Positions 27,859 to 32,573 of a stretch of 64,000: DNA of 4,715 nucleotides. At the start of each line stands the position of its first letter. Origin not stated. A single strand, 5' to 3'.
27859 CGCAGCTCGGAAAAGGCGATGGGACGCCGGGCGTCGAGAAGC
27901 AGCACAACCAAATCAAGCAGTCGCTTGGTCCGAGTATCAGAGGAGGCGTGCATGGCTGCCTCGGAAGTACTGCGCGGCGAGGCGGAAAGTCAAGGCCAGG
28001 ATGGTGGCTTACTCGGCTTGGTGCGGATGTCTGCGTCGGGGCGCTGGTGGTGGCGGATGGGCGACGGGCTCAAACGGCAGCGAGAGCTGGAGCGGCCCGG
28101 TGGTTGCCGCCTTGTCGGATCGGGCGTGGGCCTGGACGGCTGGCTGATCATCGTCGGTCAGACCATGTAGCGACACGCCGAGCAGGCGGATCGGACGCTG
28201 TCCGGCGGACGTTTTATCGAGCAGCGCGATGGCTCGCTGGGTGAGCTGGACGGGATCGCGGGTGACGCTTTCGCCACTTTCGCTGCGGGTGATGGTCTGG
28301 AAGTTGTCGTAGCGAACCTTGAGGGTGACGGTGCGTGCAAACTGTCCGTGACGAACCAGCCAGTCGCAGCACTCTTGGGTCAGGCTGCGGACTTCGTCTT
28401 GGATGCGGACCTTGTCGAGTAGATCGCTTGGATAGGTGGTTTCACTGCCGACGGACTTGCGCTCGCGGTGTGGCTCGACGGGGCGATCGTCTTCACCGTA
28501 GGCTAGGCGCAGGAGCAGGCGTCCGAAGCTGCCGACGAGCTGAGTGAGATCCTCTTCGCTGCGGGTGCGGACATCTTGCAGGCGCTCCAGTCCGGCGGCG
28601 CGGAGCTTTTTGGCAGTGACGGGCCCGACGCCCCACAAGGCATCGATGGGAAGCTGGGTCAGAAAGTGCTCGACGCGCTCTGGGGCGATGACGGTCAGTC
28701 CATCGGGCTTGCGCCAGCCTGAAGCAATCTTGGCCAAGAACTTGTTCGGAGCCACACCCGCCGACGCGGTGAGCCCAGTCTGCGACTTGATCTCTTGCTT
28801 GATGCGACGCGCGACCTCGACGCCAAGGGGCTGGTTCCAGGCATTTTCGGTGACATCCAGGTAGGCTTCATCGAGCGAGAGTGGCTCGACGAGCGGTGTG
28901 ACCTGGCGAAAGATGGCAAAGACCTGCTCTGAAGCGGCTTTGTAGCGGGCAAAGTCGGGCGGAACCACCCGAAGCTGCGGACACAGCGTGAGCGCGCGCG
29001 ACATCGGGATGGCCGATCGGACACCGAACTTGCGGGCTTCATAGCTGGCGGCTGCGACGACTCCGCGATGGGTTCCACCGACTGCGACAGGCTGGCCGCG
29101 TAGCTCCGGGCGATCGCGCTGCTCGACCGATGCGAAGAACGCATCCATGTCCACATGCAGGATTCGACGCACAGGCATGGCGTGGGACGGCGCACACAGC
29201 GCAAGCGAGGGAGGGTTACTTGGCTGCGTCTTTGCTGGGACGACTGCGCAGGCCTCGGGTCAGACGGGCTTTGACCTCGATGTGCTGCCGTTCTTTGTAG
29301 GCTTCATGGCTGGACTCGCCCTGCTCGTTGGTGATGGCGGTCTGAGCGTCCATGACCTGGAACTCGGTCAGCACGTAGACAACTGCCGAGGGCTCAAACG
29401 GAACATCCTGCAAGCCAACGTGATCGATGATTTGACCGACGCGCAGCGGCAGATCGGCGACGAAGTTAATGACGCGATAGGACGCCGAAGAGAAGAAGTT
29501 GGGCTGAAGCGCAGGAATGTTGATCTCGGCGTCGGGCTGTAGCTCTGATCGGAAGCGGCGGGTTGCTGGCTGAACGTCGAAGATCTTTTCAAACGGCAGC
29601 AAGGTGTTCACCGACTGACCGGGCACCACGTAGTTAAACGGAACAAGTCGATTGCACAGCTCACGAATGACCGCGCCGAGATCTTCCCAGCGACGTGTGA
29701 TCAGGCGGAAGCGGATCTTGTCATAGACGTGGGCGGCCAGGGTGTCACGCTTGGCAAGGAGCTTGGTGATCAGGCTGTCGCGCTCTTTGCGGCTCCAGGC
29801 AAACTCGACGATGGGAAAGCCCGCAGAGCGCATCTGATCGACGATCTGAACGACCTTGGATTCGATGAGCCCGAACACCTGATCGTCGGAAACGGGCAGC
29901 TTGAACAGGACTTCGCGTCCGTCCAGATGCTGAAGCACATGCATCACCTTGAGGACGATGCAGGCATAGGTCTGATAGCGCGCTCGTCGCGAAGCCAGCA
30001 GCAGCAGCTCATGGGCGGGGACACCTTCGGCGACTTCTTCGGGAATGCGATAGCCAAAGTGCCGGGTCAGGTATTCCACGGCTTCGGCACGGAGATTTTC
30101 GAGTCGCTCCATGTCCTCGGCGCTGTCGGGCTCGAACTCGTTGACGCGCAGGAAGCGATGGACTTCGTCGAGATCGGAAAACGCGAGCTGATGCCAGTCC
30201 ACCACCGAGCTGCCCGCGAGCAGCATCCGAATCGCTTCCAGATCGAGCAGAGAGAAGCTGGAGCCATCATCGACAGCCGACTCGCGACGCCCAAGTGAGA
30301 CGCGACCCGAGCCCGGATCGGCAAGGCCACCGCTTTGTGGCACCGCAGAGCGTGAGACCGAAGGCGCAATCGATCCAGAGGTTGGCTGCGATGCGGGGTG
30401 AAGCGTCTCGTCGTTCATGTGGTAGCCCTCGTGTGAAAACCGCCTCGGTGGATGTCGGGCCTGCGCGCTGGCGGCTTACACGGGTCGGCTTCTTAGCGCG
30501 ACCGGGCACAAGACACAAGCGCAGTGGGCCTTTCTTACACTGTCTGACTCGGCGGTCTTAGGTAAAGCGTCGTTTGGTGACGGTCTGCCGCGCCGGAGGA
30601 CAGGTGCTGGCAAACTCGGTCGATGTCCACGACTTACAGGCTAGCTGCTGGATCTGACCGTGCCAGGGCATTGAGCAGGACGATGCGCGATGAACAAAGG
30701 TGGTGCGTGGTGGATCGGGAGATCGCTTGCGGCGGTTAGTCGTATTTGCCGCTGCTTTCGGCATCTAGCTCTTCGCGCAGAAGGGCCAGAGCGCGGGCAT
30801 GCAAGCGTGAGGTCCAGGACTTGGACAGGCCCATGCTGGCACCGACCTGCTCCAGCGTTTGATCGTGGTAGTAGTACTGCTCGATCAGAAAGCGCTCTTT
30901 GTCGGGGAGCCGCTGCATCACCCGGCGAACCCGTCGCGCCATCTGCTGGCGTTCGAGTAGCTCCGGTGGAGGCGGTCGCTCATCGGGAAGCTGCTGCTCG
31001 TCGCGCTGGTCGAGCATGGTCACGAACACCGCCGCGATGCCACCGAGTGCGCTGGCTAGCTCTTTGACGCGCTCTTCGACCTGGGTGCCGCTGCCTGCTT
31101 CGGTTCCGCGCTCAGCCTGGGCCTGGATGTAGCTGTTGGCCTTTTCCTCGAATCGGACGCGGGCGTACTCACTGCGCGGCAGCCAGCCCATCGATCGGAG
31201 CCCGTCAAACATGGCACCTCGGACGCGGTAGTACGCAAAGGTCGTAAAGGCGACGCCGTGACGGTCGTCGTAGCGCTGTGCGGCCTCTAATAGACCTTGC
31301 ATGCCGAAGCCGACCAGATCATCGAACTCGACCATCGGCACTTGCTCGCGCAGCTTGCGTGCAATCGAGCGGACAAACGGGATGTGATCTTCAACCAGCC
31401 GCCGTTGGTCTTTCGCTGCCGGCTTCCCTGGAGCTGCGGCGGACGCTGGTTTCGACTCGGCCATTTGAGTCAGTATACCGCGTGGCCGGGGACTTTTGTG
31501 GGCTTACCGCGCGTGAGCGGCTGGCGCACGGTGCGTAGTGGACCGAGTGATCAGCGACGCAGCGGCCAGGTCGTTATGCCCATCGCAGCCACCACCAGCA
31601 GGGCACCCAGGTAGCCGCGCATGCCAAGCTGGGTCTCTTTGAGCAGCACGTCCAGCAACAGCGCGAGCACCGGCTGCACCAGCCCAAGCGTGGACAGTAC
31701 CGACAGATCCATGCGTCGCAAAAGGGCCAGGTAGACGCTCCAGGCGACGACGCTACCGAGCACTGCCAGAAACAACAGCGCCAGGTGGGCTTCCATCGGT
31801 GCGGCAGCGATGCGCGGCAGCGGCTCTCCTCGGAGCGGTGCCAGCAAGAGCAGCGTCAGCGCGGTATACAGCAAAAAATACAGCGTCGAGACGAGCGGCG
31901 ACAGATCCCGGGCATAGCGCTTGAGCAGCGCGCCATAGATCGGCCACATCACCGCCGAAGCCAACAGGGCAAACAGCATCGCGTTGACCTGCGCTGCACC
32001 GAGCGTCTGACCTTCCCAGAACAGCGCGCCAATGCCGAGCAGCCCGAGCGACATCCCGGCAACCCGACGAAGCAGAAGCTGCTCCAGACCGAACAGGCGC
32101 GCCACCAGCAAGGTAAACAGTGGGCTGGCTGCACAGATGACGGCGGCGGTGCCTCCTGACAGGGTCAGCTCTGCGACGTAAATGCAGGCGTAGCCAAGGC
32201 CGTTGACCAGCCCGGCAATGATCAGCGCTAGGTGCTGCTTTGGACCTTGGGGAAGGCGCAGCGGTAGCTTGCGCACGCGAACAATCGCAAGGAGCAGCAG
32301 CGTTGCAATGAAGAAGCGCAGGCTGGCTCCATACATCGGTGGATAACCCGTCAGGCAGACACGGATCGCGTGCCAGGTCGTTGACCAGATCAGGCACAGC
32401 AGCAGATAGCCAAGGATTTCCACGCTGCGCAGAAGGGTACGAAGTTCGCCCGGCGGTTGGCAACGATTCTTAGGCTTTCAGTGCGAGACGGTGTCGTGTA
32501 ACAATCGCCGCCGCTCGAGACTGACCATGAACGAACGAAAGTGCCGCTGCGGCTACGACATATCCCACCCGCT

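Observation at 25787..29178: dinB followed by two tandem HTH-WYL regulators in one operon: a PafBC-like, possibly LexA-independent DNA-damage circuit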

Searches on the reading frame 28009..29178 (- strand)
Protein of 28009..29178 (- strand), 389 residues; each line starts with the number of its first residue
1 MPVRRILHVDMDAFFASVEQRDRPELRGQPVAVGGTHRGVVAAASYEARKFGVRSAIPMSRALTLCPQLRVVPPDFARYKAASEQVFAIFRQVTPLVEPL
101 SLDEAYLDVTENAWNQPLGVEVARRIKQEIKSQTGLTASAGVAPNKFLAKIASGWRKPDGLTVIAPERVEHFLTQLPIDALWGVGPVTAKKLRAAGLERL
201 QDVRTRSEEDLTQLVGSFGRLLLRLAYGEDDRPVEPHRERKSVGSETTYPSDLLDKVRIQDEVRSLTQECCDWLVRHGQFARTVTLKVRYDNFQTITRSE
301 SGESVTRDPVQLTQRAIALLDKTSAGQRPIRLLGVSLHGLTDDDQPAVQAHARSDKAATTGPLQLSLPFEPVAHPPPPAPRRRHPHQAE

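Call 3: search_protein_families(library=pfam, proteins=[window:28009-29178:-], max_evalue=0.01)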
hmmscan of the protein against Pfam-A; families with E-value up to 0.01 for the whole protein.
window:28009-29178:- (389 aa): 5 families
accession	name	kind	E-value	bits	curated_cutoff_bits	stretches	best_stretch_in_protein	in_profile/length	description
PF00817.25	IMS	-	5.6e-54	182.5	23.2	1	9-153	1-147/148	impB/mucB/samB family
PF11799.13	IMS_C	-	6.4e-25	88.1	20.7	1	240-345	1-104/109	impB/mucB/samB family C-terminal domain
PF11798.14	IMS_HHH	-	8.8e-08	32.4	24.4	1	166-197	1-32/32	IMS family HHH motif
PF10391.15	DNA_pol_lambd_f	-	1.1e-06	28.7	29.8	1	182-213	7-38/51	Fingers domain of DNA polymerase lambda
PF14520.12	HHH_5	-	0.00076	20.3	27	1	183-216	9-42/57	Helix-hairpin-helix domain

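Call 4: search_protein_families(library=ncbifam, proteins=[window:28009-29178:-], max_evalue=0.01)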
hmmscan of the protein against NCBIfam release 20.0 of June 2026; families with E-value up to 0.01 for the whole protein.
window:28009-29178:- (389 aa): 12 families
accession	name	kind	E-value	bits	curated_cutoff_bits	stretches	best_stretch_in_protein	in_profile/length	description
NF002677.0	PRK02406.1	equivalog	1.3e-127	425.8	256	1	3-345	5-348/357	DNA polymerase IV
NF002882.0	PRK03348.1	equivalog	1e-118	397.1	389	1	4-354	5-358/461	DNA polymerase IV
NF002751.0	PRK02794.1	equivalog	2.8e-102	342.8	371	1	6-346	40-380/425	DNA polymerase IV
NF003015.0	PRK03858.1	subfamily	6.1e-98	328.5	367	1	5-345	8-348/399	DNA polymerase IV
NF010731.0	PRK14133.1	equivalog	4.5e-97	325.4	362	1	4-343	3-339/352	DNA polymerase IV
NF002492.0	PRK01810.1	equivalog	6.2e-90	301.8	399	1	4-345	10-354/412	DNA polymerase IV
NF002883.0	PRK03352.1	equivalog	3.8e-81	273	330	1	4-340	5-342/347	DNA polymerase IV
NF002848.0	PRK03103.1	subfamily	4.1e-72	242.9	381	1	4-356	4-366/410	DNA polymerase IV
NF002292.0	PRK01216.1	equivalog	5.6e-53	180.2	339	1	6-341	3-340/351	DNA polymerase IV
NF002955.0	PRK03609.1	subfamily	1.4e-29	103.3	431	1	8-203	4-206/422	translesion error-prone DNA polymerase V subunit UmuC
NF009401.0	PRK12766.1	equivalog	0.001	18.8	239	1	180-216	14-50/238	50S ribosomal protein L32e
NF003301.0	PRK04301.1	equivalog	0.0028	16.9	259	1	177-215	6-44/316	DNA repair and recombination protein RadA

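Call 37: find_related_loci(query=window:28009-29178:-, collection=metagenome_contigs, flank=7000)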
Query window:28009-29178:- (389 aa) in metagenome_contigs; peptide patterns used: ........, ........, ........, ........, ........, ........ (x = any residue, [..] = any of these).
600 stretches matched a pattern (row limit reached: there are more); 584 encode a relative of the query (tblastn E <= 1e-3); the best 80 are kept; 80 distinct loci.
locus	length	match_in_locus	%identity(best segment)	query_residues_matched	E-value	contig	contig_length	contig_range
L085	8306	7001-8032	67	3-344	5e-147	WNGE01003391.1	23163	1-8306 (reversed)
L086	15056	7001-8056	65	3-353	7e-147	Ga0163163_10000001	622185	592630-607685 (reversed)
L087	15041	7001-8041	66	4-344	1e-146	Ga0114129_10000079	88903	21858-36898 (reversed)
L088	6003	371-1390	68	1-340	8e-147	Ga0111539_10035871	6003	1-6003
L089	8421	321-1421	63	3-379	3e-146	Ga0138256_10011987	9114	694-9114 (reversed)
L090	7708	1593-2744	62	1-388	2e-145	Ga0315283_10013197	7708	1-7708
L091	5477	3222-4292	63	3-370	8e-147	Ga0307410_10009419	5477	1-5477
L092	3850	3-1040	67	4-348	9e-150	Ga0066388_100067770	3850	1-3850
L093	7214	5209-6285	64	4-370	1e-145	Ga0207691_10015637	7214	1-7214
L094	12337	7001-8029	67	3-344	3e-145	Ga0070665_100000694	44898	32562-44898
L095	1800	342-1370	64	3-344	2e-156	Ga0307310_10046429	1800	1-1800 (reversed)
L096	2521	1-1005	67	8-340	2e-153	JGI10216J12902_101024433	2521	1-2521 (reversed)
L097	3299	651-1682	66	3-345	2e-149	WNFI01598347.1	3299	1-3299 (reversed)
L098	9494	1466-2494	66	1-342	1e-141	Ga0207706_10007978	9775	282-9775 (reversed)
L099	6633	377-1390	66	4-340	2e-141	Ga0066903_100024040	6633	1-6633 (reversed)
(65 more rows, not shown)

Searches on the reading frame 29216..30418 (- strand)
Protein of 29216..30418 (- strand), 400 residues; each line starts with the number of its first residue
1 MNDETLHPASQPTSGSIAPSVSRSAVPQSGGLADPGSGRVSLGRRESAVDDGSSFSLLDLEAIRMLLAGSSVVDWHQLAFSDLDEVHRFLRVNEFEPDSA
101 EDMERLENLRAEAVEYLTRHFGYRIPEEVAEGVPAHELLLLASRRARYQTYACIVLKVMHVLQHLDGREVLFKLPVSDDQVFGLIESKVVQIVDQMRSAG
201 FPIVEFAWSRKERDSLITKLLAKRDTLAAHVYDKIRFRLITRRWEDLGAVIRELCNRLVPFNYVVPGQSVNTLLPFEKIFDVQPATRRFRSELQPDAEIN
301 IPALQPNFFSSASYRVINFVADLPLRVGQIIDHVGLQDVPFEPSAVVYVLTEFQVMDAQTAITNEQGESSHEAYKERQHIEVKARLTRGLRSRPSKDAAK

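Call 3: search_protein_families(library=pfam, proteins=[window:29216-30418:-], max_evalue=0.01)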
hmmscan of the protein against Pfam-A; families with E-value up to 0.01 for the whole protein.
window:29216-30418:- (400 aa): 0 families

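Call 4: search_protein_families(library=ncbifam, proteins=[window:29216-30418:-], max_evalue=0.01)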
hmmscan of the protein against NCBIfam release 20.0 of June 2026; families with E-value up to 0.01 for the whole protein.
window:29216-30418:- (400 aa): 2 families
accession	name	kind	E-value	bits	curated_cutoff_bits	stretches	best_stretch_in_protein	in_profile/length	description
TIGR04552.1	TIGR04552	subfamily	1.9e-101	339.9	125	1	57-388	2-352/352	TIGR04552 family protein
TIGR04562.1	TIGR04562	subfamily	3.3e-95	319.3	140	1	59-387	1-355/356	TIGR04552 family protein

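Call 8: search_protein_families(library=padloc, proteins=[window:29216-30418:-], max_evalue=0.01)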
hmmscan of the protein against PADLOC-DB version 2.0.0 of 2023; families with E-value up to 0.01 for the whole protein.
window:29216-30418:- (400 aa): 0 families

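Call 39: search_solved_structures(query=window:29216-30418:-, max_evalue=10, show_alignments=1)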
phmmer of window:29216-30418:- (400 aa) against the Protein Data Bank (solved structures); distinct sequences matched with E-value up to 10: 1.
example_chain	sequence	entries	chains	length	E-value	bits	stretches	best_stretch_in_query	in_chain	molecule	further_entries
4dik_A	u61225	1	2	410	1.5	11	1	171-220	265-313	FLAVOPROTEIN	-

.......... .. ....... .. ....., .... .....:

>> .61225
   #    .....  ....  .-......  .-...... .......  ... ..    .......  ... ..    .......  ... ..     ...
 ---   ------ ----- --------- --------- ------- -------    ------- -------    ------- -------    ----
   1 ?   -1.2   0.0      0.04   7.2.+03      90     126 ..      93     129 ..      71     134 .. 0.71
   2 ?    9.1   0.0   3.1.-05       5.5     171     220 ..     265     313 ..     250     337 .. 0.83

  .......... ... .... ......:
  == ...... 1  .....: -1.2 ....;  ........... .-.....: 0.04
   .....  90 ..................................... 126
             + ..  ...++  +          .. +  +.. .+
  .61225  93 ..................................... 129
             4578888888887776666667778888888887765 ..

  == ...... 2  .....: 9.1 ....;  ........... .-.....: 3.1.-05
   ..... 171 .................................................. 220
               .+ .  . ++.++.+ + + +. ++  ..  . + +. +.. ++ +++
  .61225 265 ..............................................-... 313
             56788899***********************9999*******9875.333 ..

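Call 66: search_protein_families(library=pfam, proteins=[window:29216-30418:-], max_evalue=1)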
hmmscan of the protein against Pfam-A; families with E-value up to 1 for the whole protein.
window:29216-30418:- (400 aa): 1 family
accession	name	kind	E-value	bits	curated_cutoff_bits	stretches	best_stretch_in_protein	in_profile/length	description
PF04607.23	RelA_SpoT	-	0.17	12.6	27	0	211-254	4-46/113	Region found in RelA / SpoT proteins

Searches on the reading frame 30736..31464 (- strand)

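Call 3: search_protein_families(library=pfam, proteins=[window:30736-31464:-], max_evalue=0.01)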
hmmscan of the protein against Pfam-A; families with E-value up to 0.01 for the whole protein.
window:30736-31464:- (242 aa): 3 families
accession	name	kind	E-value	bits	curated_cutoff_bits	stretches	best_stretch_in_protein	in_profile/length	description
PF04542.20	Sigma70_r2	-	3e-13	49.8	24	1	23-94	1-70/71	Sigma-70 region 2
PF04545.22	Sigma70_r4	-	8.1e-13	48.1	24.1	1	182-231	1-50/50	Sigma-70, region 4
PF08281.18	Sigma70_r4_2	-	0.00093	19.2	25.7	1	177-227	2-52/54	Sigma-70, region 4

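Call 4: search_protein_families(library=ncbifam, proteins=[window:30736-31464:-], max_evalue=0.01)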
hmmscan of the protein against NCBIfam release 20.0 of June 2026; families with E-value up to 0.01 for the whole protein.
window:30736-31464:- (242 aa): 58 families (the best 25 are shown)
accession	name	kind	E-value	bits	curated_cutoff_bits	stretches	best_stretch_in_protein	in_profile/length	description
TIGR02479.1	FliA_WhiG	subfamily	7e-45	153.5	189.6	1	23-233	1-223/224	FliA/WhiG family RNA polymerase sigma factor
NF005413.0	PRK06986.1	subfamily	2.7e-41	142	201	1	16-235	11-238/241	RNA polymerase sigma factor FliA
NF004935.0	PRK06288.1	equivalog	9.1e-36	123.8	343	1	21-234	36-263/270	RNA polymerase sigma factor WhiG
NF005809.0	PRK07670.1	equivalog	2.4e-29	102.6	326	1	21-236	26-253/255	FliA/WhiG family RNA polymerase sigma factor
TIGR02937.1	sigma70-ECF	superfamily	8.1e-27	93.9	42.9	1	21-233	4-165/165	sigma-70 family RNA polymerase sigma factor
NF004572.0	PRK05911.1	equivalog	6.2e-22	78.2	378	1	22-234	27-254/257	RNA polymerase sigma factor sigma-28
TIGR02980.1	SigBFG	subfamily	2e-20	73.5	234.35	1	19-233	4-226/227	SigB/SigF/SigG family RNA polymerase sigma factor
NF005693.0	PRK07500.1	equivalog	8.6e-16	57.9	315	2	19-87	41-107/289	RNA polymerase factor sigma-32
NF005644.0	PRK07408.1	subfamily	2.9e-15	56.6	261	1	20-93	29-101/258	RNA polymerase sigma factor SigF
NF009091.0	PRK12427.1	equivalog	4.7e-14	52.6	339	1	16-219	13-217/233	FliA/WhiG family RNA polymerase sigma factor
NF004052.0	PRK05572.1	subfamily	7.7e-14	51.8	311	2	179-234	196-251/252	SigF/SigG family RNA polymerase sporulation sigma factor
TIGR02885.1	spore_sigF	equivalog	1.2e-13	51.4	321.45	1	19-233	12-231/231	RNA polymerase sporulation sigma factor SigF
NF005514.0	PRK07122.1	subfamily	4.3e-13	49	372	1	18-234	40-264/264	RNA polymerase sigma factor SigF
TIGR02997.1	Sig70-cyanoRpoD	subfamily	7.9e-13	48.3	384.5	1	18-230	74-298/298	RNA polymerase sigma factor, RpoD/SigA family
TIGR02941.1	Sigma_B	equivalog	1.4e-12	47.6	315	1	19-94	30-103/255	RNA polymerase sigma factor SigB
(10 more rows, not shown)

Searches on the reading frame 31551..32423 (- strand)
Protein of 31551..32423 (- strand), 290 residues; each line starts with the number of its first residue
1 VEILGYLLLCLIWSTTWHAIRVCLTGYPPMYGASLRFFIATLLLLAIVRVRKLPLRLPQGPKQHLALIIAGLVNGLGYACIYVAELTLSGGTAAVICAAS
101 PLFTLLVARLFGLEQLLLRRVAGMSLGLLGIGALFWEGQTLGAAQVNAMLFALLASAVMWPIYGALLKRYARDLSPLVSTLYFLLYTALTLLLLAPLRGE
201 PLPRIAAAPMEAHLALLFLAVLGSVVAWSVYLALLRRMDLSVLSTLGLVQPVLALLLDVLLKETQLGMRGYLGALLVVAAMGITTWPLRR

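Call 34: search_protein_families(library=pfam, proteins=[window:31551-32423:-], max_evalue=0.0001)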
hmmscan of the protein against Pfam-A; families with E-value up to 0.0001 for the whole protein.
window:31551-32423:- (290 aa): 2 families
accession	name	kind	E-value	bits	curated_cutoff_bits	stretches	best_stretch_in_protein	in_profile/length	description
PF00892.27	EamA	-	1.6e-32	113.1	28.2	2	3-133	4-132/135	EamA-like transporter family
PF10639.15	TMEM234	-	2.2e-05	25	30.1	0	153-282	1-110/113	Putative transmembrane family 234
